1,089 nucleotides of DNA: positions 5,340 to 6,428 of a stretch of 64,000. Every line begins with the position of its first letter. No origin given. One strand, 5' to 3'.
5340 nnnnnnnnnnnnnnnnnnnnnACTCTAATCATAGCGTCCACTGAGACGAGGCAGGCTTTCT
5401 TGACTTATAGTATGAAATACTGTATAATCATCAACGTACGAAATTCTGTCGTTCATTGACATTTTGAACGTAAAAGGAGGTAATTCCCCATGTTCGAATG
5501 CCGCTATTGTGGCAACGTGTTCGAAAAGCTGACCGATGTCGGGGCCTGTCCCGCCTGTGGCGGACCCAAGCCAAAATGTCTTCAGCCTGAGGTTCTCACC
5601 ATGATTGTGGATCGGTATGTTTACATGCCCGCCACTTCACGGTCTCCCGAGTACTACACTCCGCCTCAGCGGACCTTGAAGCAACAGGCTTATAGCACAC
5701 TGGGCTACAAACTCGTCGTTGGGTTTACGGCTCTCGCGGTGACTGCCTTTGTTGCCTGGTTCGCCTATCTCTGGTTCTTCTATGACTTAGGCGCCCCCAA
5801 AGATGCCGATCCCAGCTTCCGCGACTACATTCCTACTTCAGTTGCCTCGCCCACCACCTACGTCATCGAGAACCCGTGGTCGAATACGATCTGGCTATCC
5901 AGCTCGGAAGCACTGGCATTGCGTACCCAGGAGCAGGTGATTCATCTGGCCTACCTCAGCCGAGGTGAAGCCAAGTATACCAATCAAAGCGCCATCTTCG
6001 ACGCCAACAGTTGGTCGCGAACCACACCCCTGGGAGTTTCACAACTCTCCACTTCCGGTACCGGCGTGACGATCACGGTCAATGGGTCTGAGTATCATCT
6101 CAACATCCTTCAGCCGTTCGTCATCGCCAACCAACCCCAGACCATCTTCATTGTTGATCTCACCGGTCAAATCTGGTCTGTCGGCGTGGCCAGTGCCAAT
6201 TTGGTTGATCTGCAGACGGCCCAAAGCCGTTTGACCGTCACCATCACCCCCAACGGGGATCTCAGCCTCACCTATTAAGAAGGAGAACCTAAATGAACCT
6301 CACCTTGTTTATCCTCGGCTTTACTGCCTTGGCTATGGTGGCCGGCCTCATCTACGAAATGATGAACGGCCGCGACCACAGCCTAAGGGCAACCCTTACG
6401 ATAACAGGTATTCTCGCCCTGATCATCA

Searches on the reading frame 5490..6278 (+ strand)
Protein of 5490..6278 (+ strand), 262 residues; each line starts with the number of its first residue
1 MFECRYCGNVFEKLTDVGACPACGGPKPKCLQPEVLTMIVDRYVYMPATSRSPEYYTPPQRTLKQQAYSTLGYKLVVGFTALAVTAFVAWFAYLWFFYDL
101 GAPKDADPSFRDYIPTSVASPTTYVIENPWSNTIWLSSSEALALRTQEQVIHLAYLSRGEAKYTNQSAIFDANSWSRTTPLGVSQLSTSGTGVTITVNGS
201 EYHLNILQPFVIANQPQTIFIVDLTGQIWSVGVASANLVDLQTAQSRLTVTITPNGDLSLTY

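Call 45: search_protein_families(library=pfam, proteins=[window:5490-6278:+], max_evalue=0.01)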
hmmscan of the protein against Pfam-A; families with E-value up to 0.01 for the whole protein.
window:5490-6278:+ (262 aa): 3 families
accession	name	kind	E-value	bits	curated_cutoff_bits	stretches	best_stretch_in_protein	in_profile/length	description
PF23455.1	DUF7129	-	7.2e-05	22.9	30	1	2-26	12-36/45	Domain of unknown function (DUF7129)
PF09723.15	Zn_ribbon_8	-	0.0026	18.2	34.4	1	2-26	6-35/41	Zinc ribbon domain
PF14446.12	Prok-RING_1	-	0.0095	16.3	29.1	0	3-27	6-30/54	Prokaryotic RING finger family 1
